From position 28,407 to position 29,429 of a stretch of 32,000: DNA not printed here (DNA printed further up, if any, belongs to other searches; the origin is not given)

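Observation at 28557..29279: Stand-alone PqqC homolog with most, but not all, canonical active-site residues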

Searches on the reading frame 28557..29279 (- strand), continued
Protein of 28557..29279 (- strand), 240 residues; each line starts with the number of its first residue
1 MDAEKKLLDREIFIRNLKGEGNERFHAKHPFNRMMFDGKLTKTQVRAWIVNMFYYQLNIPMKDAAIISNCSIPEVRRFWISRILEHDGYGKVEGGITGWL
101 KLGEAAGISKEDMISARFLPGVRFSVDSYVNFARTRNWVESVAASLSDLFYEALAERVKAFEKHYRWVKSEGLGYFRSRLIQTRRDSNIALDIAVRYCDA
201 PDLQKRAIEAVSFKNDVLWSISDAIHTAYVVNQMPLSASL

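Call 28: search_protein_families(library=pfam, proteins=[L007:117-524:-, L007:565-1092:-, L007:1065-2003:+, L007:2096-3685:+, L007:3766-4689:+, L007:4686-5414:-, L007:5470-7998:+, L007:7999-9918:-, L007:11060-12028:+, L007:12029-13108:+], max_evalue=0.001)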
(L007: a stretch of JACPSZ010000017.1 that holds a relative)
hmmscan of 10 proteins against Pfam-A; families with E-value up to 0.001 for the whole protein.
L007:117-524:- (135 aa): 3 families
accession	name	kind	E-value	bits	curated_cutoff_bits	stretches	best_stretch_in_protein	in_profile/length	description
PF07681.17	DoxX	-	2e-16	60.9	23.6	1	15-95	1-83/85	DoxX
PF07291.16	MauE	-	4.8e-05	24.1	27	1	15-94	4-86/128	Methylamine utilisation protein MauE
PF13564.11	DoxX_2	-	0.00023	21.7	26.3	1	20-91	3-77/103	DoxX-like family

L007:565-1092:- (175 aa): 0 families

L007:1065-2003:+ (312 aa): 2 families
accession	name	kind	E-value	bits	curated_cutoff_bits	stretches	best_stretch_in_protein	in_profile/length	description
PF00413.30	Peptidase_M10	-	1.4e-11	45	24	1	232-288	103-158/159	Matrixin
PF10462.15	Peptidase_M66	-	0.00035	20.1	20.6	1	226-271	181-226/306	Peptidase M66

L007:2096-3685:+ (529 aa): 0 families

L007:3766-4689:+ (307 aa): 1 family
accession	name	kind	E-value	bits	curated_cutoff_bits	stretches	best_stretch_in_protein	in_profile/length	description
PF09084.16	NMT1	-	8.3e-05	23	20.5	1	22-221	6-186/216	NMT1/THI5 like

L007:4686-5414:- (242 aa): 2 families
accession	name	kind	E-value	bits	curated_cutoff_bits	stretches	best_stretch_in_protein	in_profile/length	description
PF00127.26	Copper-bind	-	2.4e-12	47.5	21.2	1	161-239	5-98/99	Copper binding proteins, plastocyanin/azurin family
PF13473.12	Cupredoxin_1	-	6.8e-09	36.1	27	1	158-239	20-104/104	Cupredoxin-like domain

L007:5470-7998:+ (842 aa): 5 families
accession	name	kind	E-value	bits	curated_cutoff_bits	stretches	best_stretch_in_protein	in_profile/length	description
PF01433.26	Peptidase_M1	-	1.5e-55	188.6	27.7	1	251-457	5-218/218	Peptidase family M1 domain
PF13646.12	HEAT_2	-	8.2e-31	106.6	27.7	3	618-690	3-75/88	HEAT repeats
PF17900.6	Peptidase_M1_N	-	1.5e-25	90.8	25.8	1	40-213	3-186/186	Peptidase M1 N-terminal domain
PF03130.22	HEAT_PBS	-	1.6e-15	56.3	20.9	0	631-656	2-27/27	PBS lyase HEAT-like repeat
PF11940.14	DUF3458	-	4.7e-06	27.4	28.6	1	462-527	1-73/95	Domain of unknown function (DUF3458) Ig-like fold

L007:7999-9918:- (639 aa): 4 families
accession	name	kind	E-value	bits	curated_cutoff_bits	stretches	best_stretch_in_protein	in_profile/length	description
PF01011.28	PQQ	-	1.2e-42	146.9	26.7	1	44-408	1-348/595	Glucose/ethanol/alcohol dehydrogenase, beta-propeller domain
PF13360.13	PQQ_2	-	7.2e-22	78.6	27.6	2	234-393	3-144/233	Outer membrane protein assembly factor BamB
PF13570.13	Beta-prop_ACSF4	-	1.2e-13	51.6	133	2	485-541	30-87/329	Beta-alanine-activating enzyme, beta-propeller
PF25292.1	Beta-prop_CGLA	-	5e-05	23.3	26.8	0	370-416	47-90/316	Lambda-carrageenase beta-propeller domain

L007:11060-12028:+ (322 aa): 4 families
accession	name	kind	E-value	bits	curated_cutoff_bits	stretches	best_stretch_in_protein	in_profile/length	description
PF13343.11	SBP_bac_6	-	2.5e-12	47.2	24.6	1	66-278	3-218/245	Bacterial extracellular solute-binding protein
PF13416.11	SBP_bac_8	-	2.3e-11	44.4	27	1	36-289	8-271/279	Bacterial extracellular solute-binding protein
PF01547.30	SBP_bac_1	-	1.6e-07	32.1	26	0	26-140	9-139/307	Bacterial extracellular solute-binding protein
PF13531.11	SBP_bac_11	-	0.00022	21.5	25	1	17-268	6-220/227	Bacterial extracellular solute-binding protein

L007:12029-13108:+ (359 aa): 2 families
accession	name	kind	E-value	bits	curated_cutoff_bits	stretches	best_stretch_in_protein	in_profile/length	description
PF00005.33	ABC_tran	-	7.4e-34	117.7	25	1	20-167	2-136/137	ABC transporter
PF13304.12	AAA_21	-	1.1e-06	29.4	27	0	121-199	218-299/304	AAA domain, putative AbiEii toxin, Type IV TA system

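Call 29: find_encoding_contigs(protein=P0024, flank=6000, max_places=2)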
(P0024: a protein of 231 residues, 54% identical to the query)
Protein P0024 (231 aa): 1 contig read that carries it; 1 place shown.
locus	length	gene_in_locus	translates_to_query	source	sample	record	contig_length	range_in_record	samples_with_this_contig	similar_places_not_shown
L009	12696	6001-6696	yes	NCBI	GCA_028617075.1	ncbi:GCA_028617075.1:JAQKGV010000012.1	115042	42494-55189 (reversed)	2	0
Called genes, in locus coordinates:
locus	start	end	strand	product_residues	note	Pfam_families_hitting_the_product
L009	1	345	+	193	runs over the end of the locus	PF04828:GFA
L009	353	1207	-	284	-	PF00756:Esterase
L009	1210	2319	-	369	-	PF08240:ADH_N, PF00107:ADH_zinc_N, PF13602:ADH_zinc_N_2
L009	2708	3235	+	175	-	PF23509:MSMEG_3727_PQQ-assoc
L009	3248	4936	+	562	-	PF01011:PQQ, PF13570:Beta-prop_ACSF4 (weak), PF13360:PQQ_2, PF01011:PQQ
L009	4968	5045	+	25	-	PF08042:PqqA (weak)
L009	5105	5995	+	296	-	PF12706:Lactamase_B_2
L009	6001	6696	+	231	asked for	PF03070:TENA_THI-4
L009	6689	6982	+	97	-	PF05402:PqqD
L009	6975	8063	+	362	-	PF04055:Radical_SAM, PF13186:SPASM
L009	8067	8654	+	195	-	PF02659:Mntp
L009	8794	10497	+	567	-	PF06418:CTP_synth_N, PF00117:GATase, PF07722:Peptidase_C26 (faint)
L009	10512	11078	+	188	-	-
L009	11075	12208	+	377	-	PF05222:AlaDh_PNT_N, PF01262:AlaDh_PNT_C, PF02826:2-Hacid_dh_C (weak), PF03435:Sacchrp_dh_NADP (weak)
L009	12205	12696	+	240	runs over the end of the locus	PF02616:SMC_ScpA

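Call 30: find_encoding_contigs(protein=P0028, flank=6000, max_places=2)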
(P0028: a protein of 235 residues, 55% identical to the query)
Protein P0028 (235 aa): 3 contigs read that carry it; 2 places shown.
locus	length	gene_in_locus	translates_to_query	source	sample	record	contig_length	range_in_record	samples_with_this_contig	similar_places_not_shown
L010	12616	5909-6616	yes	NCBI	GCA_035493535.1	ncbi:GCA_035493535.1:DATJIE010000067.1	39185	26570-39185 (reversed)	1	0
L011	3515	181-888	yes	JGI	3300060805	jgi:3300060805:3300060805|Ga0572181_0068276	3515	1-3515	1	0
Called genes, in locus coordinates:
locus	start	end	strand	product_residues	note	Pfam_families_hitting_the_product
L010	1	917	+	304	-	PF00140:Sigma70_r1_2, PF04542:Sigma70_r2, PF04539:Sigma70_r3, PF04545:Sigma70_r4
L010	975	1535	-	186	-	-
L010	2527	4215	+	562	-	PF00069:Pkinase, PF07714:PK_Tyr_Ser-Thr, PF01636:APH (faint), PF03109:ABC1 (weak)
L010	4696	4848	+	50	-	-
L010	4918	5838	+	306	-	PF12706:Lactamase_B_2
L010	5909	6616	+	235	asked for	PF03070:TENA_THI-4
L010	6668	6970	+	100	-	PF05402:PqqD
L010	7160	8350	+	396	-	PF04055:Radical_SAM, PF13353:Fer4_12 (weak), PF13186:SPASM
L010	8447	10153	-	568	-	-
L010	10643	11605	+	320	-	PF00535:Glycos_transf_2, PF13641:Glyco_tranf_2_3 (weak)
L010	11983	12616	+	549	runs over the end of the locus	PF00535:Glycos_transf_2, PF13641:Glyco_tranf_2_3, PF13632:Glyco_trans_2_3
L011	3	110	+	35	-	?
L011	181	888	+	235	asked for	PF03070:TENA_THI-4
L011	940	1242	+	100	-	PF05402:PqqD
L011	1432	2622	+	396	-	PF04055:Radical_SAM, PF13353:Fer4_12 (weak), PF13186:SPASM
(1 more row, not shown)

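Call 31: find_encoding_contigs(protein=P0014, flank=10000, max_places=2)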
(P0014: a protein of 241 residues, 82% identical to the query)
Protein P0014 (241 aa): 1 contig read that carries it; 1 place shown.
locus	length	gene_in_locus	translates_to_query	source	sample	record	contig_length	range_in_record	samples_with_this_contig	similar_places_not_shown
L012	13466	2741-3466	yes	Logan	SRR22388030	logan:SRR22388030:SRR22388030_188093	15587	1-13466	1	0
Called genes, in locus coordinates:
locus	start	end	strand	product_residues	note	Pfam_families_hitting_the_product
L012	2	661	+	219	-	?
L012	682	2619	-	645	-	PF01011:PQQ, PF13570:Beta-prop_ACSF4 (faint), PF13360:PQQ_2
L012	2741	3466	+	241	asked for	PF03070:TENA_THI-4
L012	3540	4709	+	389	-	PF13531:SBP_bac_11, PF13416:SBP_bac_8, PF13343:SBP_bac_6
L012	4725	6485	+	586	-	PF00528:BPD_transp_1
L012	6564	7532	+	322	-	PF01547:SBP_bac_1 (faint), PF13416:SBP_bac_8, PF13343:SBP_bac_6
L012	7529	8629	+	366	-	PF00005:ABC_tran, PF13304:AAA_21 (faint)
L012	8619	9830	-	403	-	PF07690:MFS_1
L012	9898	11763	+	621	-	PF01011:PQQ, PF13360:PQQ_2, PF07774:EMC1_C (faint), PF13570:Beta-prop_ACSF4 (faint), PF13360:PQQ_2 (weak)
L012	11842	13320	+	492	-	PF00083:Sugar_tr (weak), PF07690:MFS_1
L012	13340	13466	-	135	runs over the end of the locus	PF01243:PNPOx_N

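Call 32: find_encoding_contigs(protein=P0001, flank=10000, max_places=2)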
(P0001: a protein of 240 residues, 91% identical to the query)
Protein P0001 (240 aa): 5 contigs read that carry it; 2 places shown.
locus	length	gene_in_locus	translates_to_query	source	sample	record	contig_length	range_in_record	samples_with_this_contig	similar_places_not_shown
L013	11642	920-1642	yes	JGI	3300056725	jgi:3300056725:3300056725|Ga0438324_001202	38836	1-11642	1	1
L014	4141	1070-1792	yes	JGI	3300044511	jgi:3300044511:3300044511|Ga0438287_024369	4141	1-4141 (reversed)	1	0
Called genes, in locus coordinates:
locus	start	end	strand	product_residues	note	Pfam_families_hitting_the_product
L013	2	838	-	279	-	?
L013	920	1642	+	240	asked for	PF03070:TENA_THI-4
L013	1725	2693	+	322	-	PF01547:SBP_bac_1 (faint), PF13416:SBP_bac_8, PF13343:SBP_bac_6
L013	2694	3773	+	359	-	PF00005:ABC_tran, PF13304:AAA_21 (faint)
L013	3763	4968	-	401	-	PF07690:MFS_1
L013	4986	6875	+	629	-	PF01011:PQQ, PF13360:PQQ_2, PF07774:EMC1_C (faint), PF13570:Beta-prop_ACSF4 (faint)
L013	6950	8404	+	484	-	PF00083:Sugar_tr (weak), PF07690:MFS_1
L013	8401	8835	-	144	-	PF01243:PNPOx_N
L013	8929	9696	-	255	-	PF02358:Trehalose_PPase (faint)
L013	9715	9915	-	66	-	PF00924:MS_channel_2nd (weak)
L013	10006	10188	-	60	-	-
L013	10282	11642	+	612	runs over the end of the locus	PF13439:Glyco_transf_4 (weak), PF13579:Glyco_trans_4_4 (weak), PF00534:Glycos_transf_1, PF13692:Glyco_trans_1_4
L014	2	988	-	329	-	?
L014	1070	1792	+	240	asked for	PF03070:TENA_THI-4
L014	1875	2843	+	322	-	PF01547:SBP_bac_1 (faint), PF13416:SBP_bac_8, PF13343:SBP_bac_6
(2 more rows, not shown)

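Call 36: search_protein_families(library=ncbifam, proteins=[L012:3540-4709:+, L012:4725-6485:+, L012:6564-7532:+, L012:7529-8629:+], max_evalue=0.001)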
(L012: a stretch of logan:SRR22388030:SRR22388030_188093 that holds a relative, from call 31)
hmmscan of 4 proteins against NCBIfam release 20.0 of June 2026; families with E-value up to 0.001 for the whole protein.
L012:3540-4709:+ (389 aa): 3 families
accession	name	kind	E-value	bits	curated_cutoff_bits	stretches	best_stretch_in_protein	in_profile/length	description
TIGR03261.1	phnS2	equivalog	1.1e-16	60.9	392.75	1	72-334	18-278/334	putative 2-aminoethylphosphonate ABC transporter substrate-binding protein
NF011620.1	PRK15046.1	equivalog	2.9e-09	36.2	310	1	113-359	60-308/334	2-aminoethylphosphonate ABC transporter substrate-binding protein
TIGR03227.1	PhnS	equivalog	1.8e-06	27.1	395.3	1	90-351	50-307/360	2-aminoethylphosphonate ABC transporter substrate-binding protein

L012:4725-6485:+ (586 aa): 18 families
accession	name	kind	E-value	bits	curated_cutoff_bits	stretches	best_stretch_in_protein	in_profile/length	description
TIGR03262.1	PhnU2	equivalog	1.5e-39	136.1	593.25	1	11-563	9-527/546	putative 2-aminoethylphosphonate ABC transporter permease subunit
TIGR01581.1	Mo_ABC_porter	hypoth_equivalog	1.2e-19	70.7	210.3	2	50-272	12-223/225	ABC transporter permease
TIGR00969.1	3a0106s02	subfamily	7.4e-19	68.2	240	2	10-274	21-265/272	sulfate ABC transporter permease subunit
TIGR02141.1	modB_ABC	equivalog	2.4e-16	60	182.6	2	378-566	3-202/208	molybdate ABC transporter permease subunit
TIGR02139.1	permease_CysT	equivalog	1.2e-15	57.8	246.1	2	10-274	10-254/265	sulfate ABC transporter permease subunit CysT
NF008208.0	PRK10971.1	equivalog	1.5e-14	54.2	415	1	11-274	19-262/277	sulfate/thiosulfate ABC transporter permease CysT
TIGR03226.1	PhnU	equivalog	2.6e-14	53.4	283.45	1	11-282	48-307/311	2-aminoethylphosphonate ABC transporter permease subunit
TIGR03255.1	PhnV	equivalog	3.3e-14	53.2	358.7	2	309-563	20-258/270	2-aminoethylphosphonate ABC transport system, membrane component PhnV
NF040931.1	ABC_arch_GlcT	equivalog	8e-14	51.9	360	1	9-275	4-267/278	glucose ABC transporter permease GlcT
NF007044.0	PRK09497.1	equivalog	2e-13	50.4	348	1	13-287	16-283/285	spermidine/putrescine ABC transporter permease PotB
NF007047.0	PRK09500.1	equivalog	2.3e-13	50.3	326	1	170-272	147-247/257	spermidine/putrescine ABC transporter permease PotC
NF011624.0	PRK15050.1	equivalog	3.9e-11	42.6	247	1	11-279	30-286/297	2-aminoethylphosphonate ABC transporter permease subunit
NF040839.1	tungstate_WtpB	equivalog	1.1e-09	38.3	340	1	14-223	11-197/251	tungstate ABC transporter permease WtpB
NF007889.0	PRK10592.1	equivalog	3.4e-09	36.7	476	1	155-279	143-268/281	putrescine ABC transporter permease PotI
NF040932.1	ABC_arch_GlcU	equivalog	6.6e-09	35.8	340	2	150-266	132-251/272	glucose ABC transporter permease GlcU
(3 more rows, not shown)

L012:6564-7532:+ (322 aa): 3 families
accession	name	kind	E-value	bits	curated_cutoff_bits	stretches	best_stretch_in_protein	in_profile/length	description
TIGR03261.1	phnS2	equivalog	4.8e-10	39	392.75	1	5-265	15-275/334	putative 2-aminoethylphosphonate ABC transporter substrate-binding protein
NF011620.1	PRK15046.1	equivalog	4.6e-08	32.2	310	1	6-285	19-296/334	2-aminoethylphosphonate ABC transporter substrate-binding protein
TIGR03227.1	PhnS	equivalog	2.5e-07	29.9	395.3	1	57-283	77-304/360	2-aminoethylphosphonate ABC transporter substrate-binding protein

L012:7529-8629:+ (366 aa): 188 families (the best 25 are shown)
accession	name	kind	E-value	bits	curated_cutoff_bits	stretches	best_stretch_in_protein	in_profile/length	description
TIGR03265.1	PhnT2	equivalog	1.1e-91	307.7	457.7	1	10-360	5-348/353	putative 2-aminoethylphosphonate ABC transporter ATP-binding protein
NF043075.1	MMSYN1_0197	equivalog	3.3e-90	302.5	550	1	10-337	3-316/341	spermidine/putrescine ABC transporter ATP-binding protein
NF006987.0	PRK09452.1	equivalog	6.2e-90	301.6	482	1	8-355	16-363/378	spermidine/putrescine ABC transporter ATP-binding protein PotA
NF008513.0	PRK11432.1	equivalog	3.4e-89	299.2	496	1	11-364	8-347/351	ferric ABC transporter ATP-binding protein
TIGR01187.1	potA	subfamily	5.7e-88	295.1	355.6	1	40-363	1-324/325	polyamine ABC transporter ATP-binding protein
NF040933.2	ABC_arch_GlcV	equivalog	1.1e-87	294.2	450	1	11-316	4-307/357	glucose ABC transporter ATP-binding protein GlcV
NF008653.0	PRK11650.1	subfamily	4.1e-85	285.9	432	1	11-320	5-305/357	sn-glycerol-3-phosphate ABC transporter ATP-binding protein UgpC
NF040840.2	tungstate_WtpC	equivalog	2.8e-78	263.7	440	1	11-361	3-344/347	tungstate ABC transporter ATP-binding protein WtpC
TIGR03258.1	PhnT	equivalog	1.3e-76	258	499.15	1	10-364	9-357/359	2-aminoethylphosphonate ABC transport system ATP-binding subunit PhnT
NF008233.0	PRK11000.1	equivalog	1.3e-74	251.3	568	1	10-366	4-355/369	maltose/maltodextrin ABC transporter ATP-binding protein MalK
TIGR00968.1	3a0106s01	subfamily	1.6e-74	250.4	342.75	1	12-246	3-231/237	sulfate ABC transporter ATP-binding protein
NF008621.0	PRK11607.1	equivalog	2.9e-69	233.7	613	1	10-327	20-334/377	putrescine ABC transporter ATP-binding subunit PotG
TIGR01186.1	proV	subfamily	3.1e-64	217.4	326.6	1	17-274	1-253/363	betaine/proline/choline family ABC transporter ATP-binding protein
TIGR02142.1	modC_ABC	equivalog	3.8e-62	210.6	285.05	1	17-358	7-349/353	molybdenum ABC transporter ATP-binding protein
NF008105.0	PRK10851.1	equivalog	6.5e-62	209.3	502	1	11-257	4-248/362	sulfate/thiosulfate ABC transporter ATP-binding protein CysA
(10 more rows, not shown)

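Call 41: find_encoding_contigs(protein=P0034, flank=8000, max_places=3)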
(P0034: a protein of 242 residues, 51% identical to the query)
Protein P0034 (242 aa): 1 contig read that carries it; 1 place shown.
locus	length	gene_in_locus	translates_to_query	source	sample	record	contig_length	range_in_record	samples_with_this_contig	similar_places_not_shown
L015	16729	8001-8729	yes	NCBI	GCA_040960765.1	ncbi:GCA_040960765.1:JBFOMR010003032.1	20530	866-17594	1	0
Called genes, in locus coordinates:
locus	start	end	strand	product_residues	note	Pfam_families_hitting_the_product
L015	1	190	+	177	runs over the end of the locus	-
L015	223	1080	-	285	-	PF08271:Zn_Ribbon_TF, PF00382:TFIIB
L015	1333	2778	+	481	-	PF00587:tRNA-synt_2b, PF03129:HGTP_anticodon, PF09180:ProRS-C_1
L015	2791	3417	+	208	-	PF09335:VTT_dom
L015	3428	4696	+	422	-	PF27218:MJ0043_C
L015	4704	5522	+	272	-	PF13344:Hydrolase_6, PF00702:Hydrolase, PF13419:HAD_2 (weak), PF13242:Hydrolase_like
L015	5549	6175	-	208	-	-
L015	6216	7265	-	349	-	PF01658:Inos-1-P_synth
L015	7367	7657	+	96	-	PF08734:GYD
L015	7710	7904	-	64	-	-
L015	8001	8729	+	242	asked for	PF03070:TENA_THI-4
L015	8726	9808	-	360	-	PF04406:TP6A_N, PF21180:TOP6A-Spo11_Toprim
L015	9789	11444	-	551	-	PF02518:HATPase_c, PF09239:Topo-VIb_trans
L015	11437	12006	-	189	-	PF00013:KH_1 (faint), PF21800:KH_KRR1_2nd, PF22891:KH_PNO1_2nd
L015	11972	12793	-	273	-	PF03109:ABC1 (faint), PF01163:RIO1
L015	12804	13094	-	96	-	PF04242:DUF424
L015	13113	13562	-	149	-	PF01873:eIF-5_eIF-2B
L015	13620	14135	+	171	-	PF00156:Pribosyltran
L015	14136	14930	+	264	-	PF01048:PNP_UDP_1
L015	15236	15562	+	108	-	PF01253:SUI1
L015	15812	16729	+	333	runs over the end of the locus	PF02517:Rce1-like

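Call 42: list_cluster_members(proteins=[P0034, P0050, P0014, P0012, P0104])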
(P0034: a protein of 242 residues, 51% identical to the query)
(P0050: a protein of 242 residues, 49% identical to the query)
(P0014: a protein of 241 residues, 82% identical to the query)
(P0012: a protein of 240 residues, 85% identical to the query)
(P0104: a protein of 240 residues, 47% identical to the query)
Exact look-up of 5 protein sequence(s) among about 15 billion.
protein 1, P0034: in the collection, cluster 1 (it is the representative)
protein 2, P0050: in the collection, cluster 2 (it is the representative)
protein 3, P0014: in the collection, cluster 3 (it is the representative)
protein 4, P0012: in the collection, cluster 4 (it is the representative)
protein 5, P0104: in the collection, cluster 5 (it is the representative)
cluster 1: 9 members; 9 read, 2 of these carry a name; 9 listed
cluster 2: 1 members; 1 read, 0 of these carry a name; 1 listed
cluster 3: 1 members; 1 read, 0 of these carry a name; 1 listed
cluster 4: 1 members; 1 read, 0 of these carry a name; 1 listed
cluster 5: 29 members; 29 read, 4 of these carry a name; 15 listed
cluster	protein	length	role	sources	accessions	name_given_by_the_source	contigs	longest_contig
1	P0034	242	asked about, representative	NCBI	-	-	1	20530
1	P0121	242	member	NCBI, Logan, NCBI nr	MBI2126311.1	MAG: pyrroloquinoline-quinone synthase PqqC [Thaumarchaeota archaeon] | pyrroloquinoline-quinone synthase PqqC [Nitrososphaerota archaeon]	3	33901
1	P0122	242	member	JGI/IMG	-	pyrroloquinoline-quinone synthase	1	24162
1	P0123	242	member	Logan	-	-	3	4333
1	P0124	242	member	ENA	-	-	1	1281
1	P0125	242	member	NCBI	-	-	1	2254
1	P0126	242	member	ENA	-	-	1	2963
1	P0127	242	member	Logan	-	-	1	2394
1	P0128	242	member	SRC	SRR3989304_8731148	-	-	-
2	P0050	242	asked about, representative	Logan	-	-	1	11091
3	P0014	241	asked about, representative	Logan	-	-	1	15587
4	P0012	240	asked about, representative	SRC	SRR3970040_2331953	-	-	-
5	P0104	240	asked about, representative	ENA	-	-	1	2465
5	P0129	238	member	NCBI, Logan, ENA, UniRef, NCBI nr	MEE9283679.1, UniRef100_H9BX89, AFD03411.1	MAG: hypothetical protein V3U49_06360 [Nitrososphaerales archaeon] | Pyrroloquinoline quinone biosynthesis protein PqqC n=1 Tax=uncultured archaeon W5-61a ... | pyrroloquinoline quinone biosynthesis protein PqqC [uncultured archaeon W5-61a]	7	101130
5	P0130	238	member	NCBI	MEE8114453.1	MAG: hypothetical protein V3T23_08860 [Nitrososphaerales archaeon]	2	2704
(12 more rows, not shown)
